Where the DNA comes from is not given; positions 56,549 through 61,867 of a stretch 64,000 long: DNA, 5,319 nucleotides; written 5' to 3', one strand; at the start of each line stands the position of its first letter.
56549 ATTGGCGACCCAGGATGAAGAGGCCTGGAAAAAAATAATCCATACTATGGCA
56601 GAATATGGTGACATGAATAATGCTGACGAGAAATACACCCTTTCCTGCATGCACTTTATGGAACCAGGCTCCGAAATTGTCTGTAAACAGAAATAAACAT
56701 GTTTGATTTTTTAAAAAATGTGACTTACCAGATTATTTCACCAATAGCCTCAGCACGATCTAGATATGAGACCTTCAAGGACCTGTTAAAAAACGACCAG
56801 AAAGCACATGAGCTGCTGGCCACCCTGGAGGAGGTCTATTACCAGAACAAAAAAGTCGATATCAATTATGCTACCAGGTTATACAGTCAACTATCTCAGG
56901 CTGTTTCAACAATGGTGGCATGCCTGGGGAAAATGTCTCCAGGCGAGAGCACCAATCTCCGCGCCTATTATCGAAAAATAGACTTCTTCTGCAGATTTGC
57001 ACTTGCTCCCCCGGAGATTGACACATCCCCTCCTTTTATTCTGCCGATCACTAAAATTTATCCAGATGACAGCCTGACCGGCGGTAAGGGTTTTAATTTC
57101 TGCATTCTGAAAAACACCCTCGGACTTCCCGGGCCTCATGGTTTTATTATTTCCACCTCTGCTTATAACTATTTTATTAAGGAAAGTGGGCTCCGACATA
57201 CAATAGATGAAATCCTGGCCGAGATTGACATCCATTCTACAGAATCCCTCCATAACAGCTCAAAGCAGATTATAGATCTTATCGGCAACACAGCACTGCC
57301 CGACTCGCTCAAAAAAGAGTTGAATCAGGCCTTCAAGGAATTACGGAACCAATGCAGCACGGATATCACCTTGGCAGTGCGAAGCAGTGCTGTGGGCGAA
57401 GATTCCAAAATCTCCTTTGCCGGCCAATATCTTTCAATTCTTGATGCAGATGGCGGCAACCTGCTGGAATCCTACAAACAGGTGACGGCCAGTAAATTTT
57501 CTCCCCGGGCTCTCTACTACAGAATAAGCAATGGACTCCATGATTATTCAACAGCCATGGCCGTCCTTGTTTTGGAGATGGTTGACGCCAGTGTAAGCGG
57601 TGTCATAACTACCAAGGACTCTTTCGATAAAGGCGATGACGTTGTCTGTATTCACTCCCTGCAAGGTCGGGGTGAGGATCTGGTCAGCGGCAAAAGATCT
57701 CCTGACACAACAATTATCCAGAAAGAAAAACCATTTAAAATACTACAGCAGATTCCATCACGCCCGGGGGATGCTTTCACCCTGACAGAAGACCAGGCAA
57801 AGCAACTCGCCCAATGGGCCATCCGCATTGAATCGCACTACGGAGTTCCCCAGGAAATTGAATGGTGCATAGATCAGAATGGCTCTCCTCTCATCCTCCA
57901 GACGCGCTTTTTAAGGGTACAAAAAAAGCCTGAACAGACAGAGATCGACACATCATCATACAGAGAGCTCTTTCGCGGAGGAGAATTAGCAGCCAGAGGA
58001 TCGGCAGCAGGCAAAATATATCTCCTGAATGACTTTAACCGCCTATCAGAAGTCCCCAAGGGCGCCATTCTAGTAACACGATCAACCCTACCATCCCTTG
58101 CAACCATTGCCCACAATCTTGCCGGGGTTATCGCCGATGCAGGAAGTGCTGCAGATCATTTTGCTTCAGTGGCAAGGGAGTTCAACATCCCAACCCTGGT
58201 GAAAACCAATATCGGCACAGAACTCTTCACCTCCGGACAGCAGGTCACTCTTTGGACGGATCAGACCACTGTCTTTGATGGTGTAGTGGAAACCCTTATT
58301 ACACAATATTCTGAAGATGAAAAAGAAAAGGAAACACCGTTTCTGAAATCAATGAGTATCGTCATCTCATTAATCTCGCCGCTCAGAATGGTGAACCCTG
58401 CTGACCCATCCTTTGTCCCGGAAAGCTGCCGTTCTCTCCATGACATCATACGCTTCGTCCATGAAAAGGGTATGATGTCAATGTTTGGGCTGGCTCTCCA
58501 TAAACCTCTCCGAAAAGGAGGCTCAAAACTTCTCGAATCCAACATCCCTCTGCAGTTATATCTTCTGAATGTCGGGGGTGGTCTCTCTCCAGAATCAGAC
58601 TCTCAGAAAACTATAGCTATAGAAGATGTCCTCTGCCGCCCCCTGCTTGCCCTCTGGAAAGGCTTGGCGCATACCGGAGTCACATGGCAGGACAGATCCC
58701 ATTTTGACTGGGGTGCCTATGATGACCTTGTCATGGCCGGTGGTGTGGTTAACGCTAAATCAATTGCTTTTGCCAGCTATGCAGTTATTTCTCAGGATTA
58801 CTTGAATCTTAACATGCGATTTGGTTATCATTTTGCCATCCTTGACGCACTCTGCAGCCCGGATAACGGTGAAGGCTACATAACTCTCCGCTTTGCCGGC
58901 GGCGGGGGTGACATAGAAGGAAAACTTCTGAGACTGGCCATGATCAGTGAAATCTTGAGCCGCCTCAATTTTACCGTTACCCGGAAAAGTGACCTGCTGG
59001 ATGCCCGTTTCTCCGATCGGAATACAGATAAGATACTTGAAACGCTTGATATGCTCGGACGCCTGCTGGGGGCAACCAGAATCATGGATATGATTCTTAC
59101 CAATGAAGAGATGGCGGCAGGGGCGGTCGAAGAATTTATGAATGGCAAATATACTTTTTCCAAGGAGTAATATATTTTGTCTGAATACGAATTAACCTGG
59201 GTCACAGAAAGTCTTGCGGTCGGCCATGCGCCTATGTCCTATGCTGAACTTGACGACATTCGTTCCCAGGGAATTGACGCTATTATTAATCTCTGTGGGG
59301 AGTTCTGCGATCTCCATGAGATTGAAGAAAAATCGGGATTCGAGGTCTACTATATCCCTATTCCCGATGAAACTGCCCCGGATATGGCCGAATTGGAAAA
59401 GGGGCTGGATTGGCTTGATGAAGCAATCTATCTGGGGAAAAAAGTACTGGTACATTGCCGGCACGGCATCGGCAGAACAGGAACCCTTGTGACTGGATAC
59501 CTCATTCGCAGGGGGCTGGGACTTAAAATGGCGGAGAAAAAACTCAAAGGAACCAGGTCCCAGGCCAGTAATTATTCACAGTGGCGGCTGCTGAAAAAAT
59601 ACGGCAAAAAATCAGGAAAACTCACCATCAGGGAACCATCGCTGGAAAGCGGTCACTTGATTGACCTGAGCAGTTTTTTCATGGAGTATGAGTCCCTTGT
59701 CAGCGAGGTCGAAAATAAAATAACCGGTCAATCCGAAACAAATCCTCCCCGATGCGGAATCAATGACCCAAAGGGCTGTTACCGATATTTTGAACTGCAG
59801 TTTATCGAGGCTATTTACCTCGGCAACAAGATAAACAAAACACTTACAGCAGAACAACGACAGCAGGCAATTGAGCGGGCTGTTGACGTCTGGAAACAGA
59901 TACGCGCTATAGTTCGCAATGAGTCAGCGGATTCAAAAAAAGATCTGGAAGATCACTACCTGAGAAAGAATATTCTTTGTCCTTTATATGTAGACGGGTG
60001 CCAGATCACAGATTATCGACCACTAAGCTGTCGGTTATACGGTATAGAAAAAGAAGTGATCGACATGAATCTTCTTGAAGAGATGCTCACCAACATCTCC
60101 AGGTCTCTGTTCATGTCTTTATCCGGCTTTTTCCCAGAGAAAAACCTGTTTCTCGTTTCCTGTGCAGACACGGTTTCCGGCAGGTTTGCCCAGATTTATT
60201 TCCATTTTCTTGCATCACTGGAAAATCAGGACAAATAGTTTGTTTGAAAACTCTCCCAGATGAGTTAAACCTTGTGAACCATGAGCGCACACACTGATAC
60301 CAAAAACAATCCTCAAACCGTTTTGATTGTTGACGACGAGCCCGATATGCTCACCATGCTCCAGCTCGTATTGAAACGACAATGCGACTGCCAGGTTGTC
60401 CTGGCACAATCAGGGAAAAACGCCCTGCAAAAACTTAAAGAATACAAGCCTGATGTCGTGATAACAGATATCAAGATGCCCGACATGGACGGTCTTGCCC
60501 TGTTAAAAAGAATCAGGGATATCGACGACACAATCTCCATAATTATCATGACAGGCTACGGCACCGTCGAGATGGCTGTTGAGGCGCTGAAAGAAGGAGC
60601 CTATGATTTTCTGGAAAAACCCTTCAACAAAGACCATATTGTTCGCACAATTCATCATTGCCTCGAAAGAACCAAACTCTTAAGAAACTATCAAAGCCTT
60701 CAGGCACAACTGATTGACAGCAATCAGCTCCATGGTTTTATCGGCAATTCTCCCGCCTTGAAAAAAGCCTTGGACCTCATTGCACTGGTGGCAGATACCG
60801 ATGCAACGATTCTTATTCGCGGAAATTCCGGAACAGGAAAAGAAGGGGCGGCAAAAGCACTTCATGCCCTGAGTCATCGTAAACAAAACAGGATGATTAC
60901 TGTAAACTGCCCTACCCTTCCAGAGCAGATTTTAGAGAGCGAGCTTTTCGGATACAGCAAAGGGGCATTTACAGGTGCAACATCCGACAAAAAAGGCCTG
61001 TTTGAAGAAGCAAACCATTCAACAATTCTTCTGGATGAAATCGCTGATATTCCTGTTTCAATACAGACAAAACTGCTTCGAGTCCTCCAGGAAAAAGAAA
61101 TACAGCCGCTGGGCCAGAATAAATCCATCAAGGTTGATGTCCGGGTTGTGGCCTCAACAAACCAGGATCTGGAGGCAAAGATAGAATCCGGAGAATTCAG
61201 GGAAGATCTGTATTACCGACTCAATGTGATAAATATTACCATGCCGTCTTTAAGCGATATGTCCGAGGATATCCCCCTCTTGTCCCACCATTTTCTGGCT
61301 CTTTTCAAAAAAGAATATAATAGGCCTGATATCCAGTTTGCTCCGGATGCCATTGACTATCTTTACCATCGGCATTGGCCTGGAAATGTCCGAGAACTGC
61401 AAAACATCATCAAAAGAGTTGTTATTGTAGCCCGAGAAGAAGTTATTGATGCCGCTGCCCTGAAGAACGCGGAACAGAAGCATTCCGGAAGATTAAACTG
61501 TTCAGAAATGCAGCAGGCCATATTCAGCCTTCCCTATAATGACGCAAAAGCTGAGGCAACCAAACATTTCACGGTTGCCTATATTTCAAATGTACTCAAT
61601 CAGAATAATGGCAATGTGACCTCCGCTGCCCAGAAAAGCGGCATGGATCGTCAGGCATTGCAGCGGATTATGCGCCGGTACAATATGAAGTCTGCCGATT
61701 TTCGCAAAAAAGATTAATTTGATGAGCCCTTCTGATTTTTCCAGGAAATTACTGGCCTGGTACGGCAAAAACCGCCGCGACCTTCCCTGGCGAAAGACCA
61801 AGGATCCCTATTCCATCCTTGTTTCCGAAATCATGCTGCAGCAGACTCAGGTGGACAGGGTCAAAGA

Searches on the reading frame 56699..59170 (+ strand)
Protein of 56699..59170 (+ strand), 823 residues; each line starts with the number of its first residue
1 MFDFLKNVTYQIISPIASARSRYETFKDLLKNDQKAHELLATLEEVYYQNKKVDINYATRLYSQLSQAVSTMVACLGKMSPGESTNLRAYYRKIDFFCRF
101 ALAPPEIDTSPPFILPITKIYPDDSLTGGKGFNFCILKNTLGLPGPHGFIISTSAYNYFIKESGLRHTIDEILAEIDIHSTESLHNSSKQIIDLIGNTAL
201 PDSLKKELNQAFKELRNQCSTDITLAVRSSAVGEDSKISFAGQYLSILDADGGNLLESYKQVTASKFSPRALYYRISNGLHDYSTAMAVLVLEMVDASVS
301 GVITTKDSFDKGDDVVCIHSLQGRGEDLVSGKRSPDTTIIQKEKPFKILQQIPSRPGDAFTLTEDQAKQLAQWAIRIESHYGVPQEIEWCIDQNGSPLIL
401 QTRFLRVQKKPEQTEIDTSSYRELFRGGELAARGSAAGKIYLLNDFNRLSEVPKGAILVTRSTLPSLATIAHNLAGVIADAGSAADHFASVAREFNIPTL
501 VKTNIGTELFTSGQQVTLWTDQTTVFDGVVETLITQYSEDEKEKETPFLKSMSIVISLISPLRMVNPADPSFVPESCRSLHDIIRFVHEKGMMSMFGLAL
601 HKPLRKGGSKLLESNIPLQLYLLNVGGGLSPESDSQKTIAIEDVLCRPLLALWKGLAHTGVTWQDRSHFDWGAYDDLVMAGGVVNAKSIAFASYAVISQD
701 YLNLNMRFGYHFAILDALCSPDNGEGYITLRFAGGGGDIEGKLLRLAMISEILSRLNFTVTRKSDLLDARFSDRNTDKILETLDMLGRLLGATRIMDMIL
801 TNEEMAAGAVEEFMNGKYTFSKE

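Call 22: search_protein_families(library=pfam, proteins=[window:56699-59170:+], max_evalue=0.001)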
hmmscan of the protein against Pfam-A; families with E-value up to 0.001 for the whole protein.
window:56699-59170:+ (823 aa): 2 families
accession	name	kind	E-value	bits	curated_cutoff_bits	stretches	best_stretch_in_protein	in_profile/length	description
PF01326.24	PPDK_N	-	7.8e-72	242.7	27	1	126-417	3-321/328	Pyruvate phosphate dikinase, AMP/ATP-binding domain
PF00391.29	PEP-utilizers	-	7.9e-13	48.2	23.1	1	453-518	2-67/72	PEP-utilising enzyme, mobile domain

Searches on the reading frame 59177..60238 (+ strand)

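Call 22: search_protein_families(library=pfam, proteins=[window:59177-60238:+], max_evalue=0.001)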
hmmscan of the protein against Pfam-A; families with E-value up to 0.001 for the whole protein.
window:59177-60238:+ (353 aa): 6 families
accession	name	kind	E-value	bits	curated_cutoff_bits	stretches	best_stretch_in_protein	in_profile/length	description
PF22785.1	Tc-R-P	-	1e-16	61.8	27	1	24-113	15-105/106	Polymorphic toxin system, DSP-PTPase phosphatase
PF00782.25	DSPc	-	6e-16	58.9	33.5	1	26-144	12-132/133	Dual specificity phosphatase, catalytic domain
PF22784.1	PTP-SAK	-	1.6e-11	44.9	27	1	9-146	7-143/153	Swiss Army Knife protein, DSP-PTPase phosphatase domain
PF22741.1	PTP-NADK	-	8.5e-08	32.2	27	1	47-124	66-148/163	DSP-PTPase phosphatase fused to NAD+ Kinase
PF14566.11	PTPlike_phytase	-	5.1e-05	23.8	27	1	49-105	96-151/158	Inositol hexakisphosphate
PF05706.17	CDKN3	-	0.00048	20.3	20.7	0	28-105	67-151/168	Cyclin-dependent kinase inhibitor 3 (CDKN3)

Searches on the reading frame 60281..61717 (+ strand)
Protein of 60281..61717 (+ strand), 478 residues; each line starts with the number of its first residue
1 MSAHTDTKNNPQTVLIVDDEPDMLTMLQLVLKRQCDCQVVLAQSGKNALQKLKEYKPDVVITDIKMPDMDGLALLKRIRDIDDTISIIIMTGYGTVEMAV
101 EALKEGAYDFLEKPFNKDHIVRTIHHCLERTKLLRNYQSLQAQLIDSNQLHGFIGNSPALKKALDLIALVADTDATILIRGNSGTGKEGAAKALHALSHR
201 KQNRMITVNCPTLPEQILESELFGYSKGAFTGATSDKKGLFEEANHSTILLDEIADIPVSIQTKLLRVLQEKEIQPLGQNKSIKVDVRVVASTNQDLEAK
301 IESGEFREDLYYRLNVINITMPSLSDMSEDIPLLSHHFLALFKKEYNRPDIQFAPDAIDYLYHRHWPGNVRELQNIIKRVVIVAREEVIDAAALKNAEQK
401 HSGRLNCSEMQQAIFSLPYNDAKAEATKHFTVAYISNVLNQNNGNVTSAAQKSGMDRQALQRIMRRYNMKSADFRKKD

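Call 6: search_protein_families(library=ncbifam, proteins=[window:60281-61717:+], max_evalue=0.001)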
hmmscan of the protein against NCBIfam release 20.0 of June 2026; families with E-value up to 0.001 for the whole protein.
window:60281-61717:+ (478 aa): 118 families (the best 25 are shown)
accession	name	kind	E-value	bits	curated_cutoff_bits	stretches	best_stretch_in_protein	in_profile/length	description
NF008469.0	PRK11361.1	equivalog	7e-128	427.2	714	1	12-473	5-460/461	acetoacetate metabolism transcriptional regulator AtoC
TIGR01818.1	ntrC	equivalog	1.6e-119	399.8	558.6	1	14-465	1-461/463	nitrogen regulation protein NR(I)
TIGR02915.1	PEP_resp_reg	equivalog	3.7e-119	398.5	502.6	1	14-470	1-445/445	PEP-CTERM-box response regulator transcription factor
NF011695.0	PRK15115.1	equivalog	3e-116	388.8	763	1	8-475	3-444/445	two-component system response regulator GlrR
NF007689.0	PRK10365.1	equivalog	7.6e-116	387.5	760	1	13-461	7-436/441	sigma-54-dependent response regulator transcription factor ZraR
NF051870.1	NAssimRespRegNtrX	equivalog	1.4e-115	386.8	600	1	13-465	3-448/452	nitrogen assimilation response regulator NtrX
NF041946.1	LuxO_transreg_Vib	equivalog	4.6e-104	348.8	800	1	34-466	18-459/463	quorum-sensing sigma-54 dependent transcriptional regulator LuxO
NF049963.1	RespRegFlgRCampy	domain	6.5e-100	335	750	1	14-395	3-378/429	fla regulon two-component system response regulator FlgR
NF003451.0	PRK05022.1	equivalog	1.9e-99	333.7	476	1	139-470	178-511/512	nitric oxide reductase transcriptional regulator NorR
TIGR01817.1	nifA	equivalog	3.1e-99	333.2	528.85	1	145-423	190-468/534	nif-specific transcriptional activator NifA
NF008176.1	PRK10923.1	equivalog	4.2e-95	319.1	620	1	13-461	5-460/469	nitrogen regulation protein NR(I)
NF041552.1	TF_PrdR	equivalog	5.4e-95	318.9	795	1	127-467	243-576/577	sigma-54 dependent transcriptional regulator PrdR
NF038308.1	RNA_repair_RtcR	equivalog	6.6e-91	305.7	650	1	11-461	28-505/530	RNA repair transcriptional activator RtcR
NF050807.1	TransRegFlbDCaul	equivalog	4.6e-87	292.8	750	1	36-470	24-441/454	sigma-54-dependent transcriptional regulator FlbD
TIGR02329.1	propionate_PrpR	equivalog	2.9e-80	270.4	499.2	1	138-465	199-525/526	propionate catabolism operon regulatory protein PrpR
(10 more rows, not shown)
